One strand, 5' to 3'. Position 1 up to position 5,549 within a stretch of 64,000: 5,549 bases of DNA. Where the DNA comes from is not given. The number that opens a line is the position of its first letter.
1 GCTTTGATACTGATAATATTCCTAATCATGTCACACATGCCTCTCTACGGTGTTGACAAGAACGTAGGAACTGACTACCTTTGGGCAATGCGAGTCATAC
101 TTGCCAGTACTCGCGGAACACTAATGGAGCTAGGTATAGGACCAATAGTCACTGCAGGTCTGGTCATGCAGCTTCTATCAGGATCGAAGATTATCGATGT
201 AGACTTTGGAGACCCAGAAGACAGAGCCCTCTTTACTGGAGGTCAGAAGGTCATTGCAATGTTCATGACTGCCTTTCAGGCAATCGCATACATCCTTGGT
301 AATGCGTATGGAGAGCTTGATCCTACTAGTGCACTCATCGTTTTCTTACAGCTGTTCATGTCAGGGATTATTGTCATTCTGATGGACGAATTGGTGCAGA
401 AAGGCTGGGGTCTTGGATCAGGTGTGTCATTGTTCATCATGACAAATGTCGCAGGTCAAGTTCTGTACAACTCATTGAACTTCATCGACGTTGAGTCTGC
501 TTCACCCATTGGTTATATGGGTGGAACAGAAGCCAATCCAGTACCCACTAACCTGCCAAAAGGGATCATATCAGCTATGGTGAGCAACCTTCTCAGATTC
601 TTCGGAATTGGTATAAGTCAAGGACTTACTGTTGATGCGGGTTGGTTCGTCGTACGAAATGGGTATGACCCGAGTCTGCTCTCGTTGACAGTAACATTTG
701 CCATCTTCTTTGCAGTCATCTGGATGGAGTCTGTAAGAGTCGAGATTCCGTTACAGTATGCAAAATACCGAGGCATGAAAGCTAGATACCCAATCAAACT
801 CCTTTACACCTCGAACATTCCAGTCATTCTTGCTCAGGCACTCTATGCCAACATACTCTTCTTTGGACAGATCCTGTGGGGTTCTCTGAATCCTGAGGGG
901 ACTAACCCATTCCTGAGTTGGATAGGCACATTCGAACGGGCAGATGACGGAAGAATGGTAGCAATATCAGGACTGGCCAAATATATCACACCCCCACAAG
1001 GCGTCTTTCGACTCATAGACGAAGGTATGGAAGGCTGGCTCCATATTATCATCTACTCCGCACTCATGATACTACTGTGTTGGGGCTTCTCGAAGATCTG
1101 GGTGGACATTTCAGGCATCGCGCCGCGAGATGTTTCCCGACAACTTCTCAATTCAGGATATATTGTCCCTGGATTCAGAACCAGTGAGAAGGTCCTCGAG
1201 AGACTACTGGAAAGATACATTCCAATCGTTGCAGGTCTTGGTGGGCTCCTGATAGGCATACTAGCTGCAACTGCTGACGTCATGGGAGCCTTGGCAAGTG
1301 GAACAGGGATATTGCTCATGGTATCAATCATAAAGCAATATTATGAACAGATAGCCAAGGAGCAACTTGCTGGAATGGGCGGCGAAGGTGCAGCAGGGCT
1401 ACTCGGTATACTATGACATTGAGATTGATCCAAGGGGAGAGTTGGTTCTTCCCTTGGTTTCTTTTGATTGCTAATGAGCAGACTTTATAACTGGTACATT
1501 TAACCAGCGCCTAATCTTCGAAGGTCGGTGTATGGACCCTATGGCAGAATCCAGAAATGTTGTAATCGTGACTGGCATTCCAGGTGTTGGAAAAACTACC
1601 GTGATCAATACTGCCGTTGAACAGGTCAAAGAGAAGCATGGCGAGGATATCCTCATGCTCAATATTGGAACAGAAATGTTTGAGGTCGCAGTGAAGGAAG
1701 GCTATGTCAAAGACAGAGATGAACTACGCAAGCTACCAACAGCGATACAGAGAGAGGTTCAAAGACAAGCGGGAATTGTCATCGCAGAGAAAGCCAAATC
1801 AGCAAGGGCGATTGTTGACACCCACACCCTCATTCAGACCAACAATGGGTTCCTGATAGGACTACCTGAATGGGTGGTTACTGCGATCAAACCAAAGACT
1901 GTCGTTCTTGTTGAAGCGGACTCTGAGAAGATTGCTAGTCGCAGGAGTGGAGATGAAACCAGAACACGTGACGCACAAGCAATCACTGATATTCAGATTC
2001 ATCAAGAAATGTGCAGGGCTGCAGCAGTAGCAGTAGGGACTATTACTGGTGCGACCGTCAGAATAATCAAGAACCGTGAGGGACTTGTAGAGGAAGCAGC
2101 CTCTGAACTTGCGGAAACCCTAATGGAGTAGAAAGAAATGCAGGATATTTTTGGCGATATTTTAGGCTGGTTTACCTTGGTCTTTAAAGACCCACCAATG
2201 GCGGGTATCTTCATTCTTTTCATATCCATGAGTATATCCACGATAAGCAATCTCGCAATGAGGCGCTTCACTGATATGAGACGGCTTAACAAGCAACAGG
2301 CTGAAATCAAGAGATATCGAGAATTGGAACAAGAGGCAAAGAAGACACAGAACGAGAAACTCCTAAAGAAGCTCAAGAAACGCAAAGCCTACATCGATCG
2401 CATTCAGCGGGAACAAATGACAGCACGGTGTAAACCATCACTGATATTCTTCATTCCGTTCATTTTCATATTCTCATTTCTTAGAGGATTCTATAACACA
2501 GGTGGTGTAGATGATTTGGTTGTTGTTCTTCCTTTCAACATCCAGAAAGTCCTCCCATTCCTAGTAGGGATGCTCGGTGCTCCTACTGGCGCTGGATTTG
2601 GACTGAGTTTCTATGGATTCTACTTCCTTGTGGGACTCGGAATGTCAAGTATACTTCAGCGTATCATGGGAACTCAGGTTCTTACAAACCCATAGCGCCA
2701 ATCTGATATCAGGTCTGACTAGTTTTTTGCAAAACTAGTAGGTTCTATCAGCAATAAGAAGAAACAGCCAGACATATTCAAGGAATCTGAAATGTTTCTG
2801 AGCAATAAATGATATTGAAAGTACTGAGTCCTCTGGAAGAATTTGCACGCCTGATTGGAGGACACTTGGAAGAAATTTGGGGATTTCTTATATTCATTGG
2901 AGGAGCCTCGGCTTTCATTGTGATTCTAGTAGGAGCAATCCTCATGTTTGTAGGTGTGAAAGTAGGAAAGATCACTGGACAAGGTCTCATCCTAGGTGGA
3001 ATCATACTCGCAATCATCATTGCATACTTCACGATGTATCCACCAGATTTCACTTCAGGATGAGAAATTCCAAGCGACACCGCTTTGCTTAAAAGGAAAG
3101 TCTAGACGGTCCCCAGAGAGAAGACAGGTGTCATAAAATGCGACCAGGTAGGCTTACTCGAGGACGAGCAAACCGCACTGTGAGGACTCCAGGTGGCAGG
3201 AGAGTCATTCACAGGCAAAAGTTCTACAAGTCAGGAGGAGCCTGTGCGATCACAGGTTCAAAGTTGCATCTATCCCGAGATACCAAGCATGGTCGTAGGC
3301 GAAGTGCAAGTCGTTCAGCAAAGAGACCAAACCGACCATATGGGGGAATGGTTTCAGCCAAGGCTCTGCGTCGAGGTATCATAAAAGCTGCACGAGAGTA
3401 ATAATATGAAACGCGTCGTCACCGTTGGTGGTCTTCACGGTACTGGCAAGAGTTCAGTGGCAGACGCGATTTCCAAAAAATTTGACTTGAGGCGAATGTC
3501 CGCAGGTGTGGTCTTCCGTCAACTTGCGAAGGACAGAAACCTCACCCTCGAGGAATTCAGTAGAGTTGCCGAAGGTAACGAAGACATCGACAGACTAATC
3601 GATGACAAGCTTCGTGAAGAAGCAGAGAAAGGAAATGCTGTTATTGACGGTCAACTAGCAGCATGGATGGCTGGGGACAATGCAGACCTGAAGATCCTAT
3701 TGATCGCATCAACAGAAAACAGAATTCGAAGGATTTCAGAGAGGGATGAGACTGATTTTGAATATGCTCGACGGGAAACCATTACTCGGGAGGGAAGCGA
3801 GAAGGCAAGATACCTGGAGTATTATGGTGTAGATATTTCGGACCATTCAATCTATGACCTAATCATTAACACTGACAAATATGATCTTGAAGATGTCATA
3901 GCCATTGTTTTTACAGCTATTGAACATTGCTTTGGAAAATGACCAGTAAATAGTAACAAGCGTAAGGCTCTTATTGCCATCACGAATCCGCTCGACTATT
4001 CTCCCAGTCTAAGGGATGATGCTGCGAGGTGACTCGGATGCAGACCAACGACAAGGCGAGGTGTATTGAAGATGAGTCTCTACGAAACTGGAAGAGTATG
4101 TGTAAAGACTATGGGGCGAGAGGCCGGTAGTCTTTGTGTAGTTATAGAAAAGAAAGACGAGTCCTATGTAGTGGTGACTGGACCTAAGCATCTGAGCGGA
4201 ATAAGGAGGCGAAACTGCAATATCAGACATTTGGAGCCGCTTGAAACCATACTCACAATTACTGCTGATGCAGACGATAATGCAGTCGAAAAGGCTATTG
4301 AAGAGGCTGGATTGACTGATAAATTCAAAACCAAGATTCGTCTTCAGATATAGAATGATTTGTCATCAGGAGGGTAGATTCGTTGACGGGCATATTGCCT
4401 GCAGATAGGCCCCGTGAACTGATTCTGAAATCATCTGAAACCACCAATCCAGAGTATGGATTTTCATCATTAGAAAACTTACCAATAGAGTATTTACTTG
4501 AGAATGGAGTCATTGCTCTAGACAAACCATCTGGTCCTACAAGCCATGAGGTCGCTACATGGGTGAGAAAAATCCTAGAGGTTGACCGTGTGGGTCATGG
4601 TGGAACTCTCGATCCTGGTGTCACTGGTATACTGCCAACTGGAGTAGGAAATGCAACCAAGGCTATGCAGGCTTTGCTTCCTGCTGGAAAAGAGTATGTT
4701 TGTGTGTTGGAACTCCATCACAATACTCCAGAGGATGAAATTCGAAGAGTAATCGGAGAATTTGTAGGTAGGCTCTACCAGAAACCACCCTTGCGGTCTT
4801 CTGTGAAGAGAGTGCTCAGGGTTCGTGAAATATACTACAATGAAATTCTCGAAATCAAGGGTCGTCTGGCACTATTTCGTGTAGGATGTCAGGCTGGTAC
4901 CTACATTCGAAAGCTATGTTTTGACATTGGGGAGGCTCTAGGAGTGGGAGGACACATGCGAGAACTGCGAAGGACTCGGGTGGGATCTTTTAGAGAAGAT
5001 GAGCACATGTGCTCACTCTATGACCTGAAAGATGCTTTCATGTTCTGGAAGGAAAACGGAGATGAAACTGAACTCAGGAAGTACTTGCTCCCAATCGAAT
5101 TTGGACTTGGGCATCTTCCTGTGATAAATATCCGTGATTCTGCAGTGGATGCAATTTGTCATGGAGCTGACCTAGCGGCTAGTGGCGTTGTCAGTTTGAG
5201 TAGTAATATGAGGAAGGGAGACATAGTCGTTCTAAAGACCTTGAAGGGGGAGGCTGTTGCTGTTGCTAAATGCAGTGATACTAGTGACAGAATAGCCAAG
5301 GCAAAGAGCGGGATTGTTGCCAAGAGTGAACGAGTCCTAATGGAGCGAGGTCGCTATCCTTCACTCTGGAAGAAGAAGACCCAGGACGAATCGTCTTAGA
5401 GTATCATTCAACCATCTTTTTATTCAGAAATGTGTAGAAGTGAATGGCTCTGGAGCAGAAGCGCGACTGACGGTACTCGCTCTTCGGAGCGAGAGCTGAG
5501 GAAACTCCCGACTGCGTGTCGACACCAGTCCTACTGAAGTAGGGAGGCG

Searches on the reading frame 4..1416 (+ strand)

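Call 35: search_protein_families(library=pfam, proteins=[window:4-1416:+], max_evalue=0.001)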
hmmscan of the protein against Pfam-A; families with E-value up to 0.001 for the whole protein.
window:4-1416:+ (470 aa): 2 families
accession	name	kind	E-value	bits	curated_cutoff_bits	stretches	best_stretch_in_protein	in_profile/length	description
PF00344.25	SecY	-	5.4e-70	236.6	32.2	1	39-447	1-306/306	SecY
PF10559.14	Plug_translocon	-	1.5e-09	37.9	22.1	1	4-38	1-35/35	Plug domain of Sec61p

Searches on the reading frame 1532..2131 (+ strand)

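Call 29: search_protein_families(library=pfam, proteins=[window:1532-2131:+], max_evalue=0.001)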
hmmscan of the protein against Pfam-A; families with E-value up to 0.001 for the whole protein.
window:1532-2131:+ (199 aa): 12 families
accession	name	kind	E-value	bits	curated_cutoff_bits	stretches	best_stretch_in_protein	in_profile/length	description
PF13207.12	AAA_17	-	9.1e-34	117.1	27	1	14-155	1-136/136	AAA domain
PF13238.12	AAA_18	-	2.7e-06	28.3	29.4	1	11-152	1-122/128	AAA domain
PF13245.12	AAA_19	-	2.8e-05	24.8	25.1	1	7-39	10-43/134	AAA domain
PF13401.12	AAA_22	-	3.2e-05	24.7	27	1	7-76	4-62/130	AAA domain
PF13604.12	AAA_30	-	3.4e-05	24.1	27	1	5-49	15-58/191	AAA domain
PF01637.24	ATPase_2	-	3.8e-05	24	33.2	1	6-90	18-96/225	ATPase domain predominantly from Archaea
PF13191.12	AAA_16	-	0.00011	23.2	32.6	1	5-36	20-52/167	AAA ATPase domain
PF20720.3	nSTAND3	-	0.00011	22.4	27.2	1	5-35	14-44/155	Novel STAND NTPase 3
PF03266.21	NTPase_1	-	0.00044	20.6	23.9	0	11-35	2-26/168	NTPase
PF02492.25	cobW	-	0.00053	20.1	20.7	1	10-62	2-50/180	CobW/HypB/UreG, nucleotide-binding domain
PF08433.16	KTI12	-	0.00083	19.4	22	0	11-80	4-68/271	Chromatin associated protein KTI12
PF13671.12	AAA_33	-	0.00084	20.1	27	0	10-156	1-133/143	AAA domain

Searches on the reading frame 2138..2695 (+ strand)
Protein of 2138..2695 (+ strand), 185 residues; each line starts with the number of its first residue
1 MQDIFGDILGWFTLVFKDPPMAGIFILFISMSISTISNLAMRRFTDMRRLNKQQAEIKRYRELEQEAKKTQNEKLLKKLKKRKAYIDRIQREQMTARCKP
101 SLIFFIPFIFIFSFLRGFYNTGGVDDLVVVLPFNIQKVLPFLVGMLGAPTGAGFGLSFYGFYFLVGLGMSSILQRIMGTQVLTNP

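Call 29: search_protein_families(library=pfam, proteins=[window:2138-2695:+], max_evalue=0.001)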
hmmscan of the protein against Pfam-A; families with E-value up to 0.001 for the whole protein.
window:2138-2695:+ (185 aa): 1 family
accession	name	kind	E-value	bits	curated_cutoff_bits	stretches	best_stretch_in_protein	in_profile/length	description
PF01956.21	EMC3_TMCO1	-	1.5e-17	64.4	27.1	1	24-180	17-168/169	Integral membrane protein EMC3/TMCO1-like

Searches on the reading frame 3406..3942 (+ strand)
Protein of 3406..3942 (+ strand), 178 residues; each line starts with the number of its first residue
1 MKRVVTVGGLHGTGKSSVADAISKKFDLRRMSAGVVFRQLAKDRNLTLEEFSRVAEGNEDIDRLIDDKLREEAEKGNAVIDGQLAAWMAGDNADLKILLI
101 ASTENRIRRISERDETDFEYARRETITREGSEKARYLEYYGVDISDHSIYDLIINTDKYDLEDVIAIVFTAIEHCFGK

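Call 29: search_protein_families(library=pfam, proteins=[window:3406-3942:+], max_evalue=0.001)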
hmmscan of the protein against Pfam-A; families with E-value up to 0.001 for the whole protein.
window:3406-3942:+ (178 aa): 5 families
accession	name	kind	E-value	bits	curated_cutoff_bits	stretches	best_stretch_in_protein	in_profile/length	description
PF13189.12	Cytidylate_kin2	-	2.7e-21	77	28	1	4-158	1-176/176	Cytidylate kinase-like family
PF13238.12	AAA_18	-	2.9e-17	63.7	29.4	1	5-119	1-117/128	AAA domain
PF13207.12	AAA_17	-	1.5e-14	54.8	27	1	9-125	2-134/136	AAA domain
PF02224.24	Cytidylate_kin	-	3e-11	43.9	26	2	59-172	96-209/211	Cytidylate kinase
PF00004.35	AAA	-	3.7e-05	24.6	21.2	1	9-112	5-116/131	ATPase family associated with various cellular activities (AAA)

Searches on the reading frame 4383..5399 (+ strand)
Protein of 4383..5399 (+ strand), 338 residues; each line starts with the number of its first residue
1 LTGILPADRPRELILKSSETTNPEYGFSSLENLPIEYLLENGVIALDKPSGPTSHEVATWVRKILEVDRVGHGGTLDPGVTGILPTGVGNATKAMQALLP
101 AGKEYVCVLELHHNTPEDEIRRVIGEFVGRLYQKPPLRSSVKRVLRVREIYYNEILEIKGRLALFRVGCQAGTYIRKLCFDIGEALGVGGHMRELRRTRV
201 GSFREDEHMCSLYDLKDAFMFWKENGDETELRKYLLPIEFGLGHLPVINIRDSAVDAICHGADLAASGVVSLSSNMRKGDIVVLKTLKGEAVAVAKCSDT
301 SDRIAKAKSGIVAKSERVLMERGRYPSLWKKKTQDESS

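Call 6: search_protein_families(library=pfam, proteins=[window:4383-5399:+], max_evalue=0.001)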
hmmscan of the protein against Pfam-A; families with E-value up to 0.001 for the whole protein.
window:4383-5399:+ (338 aa): 5 families
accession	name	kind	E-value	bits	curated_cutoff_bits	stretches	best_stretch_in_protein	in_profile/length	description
PF16198.10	TruB_C_2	-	2.3e-25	88.9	29.3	1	176-240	1-63/66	tRNA pseudouridylate synthase B C-terminal domain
PF01509.24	TruB_N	-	2.8e-24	86.6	27.3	1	62-175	1-149/149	TruB family pseudouridylate synthase (N terminal domain)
PF01472.26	PUA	-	1.5e-17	63.8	24.8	1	247-319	2-74/74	PUA domain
PF08068.17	DKCLD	-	7.2e-12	45.6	27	1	10-57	11-57/58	DKCLD (NUC011) domain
PF21238.2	Pus10_C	-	0.00039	20.5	27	1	102-178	123-201/232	Pus10, C-terminal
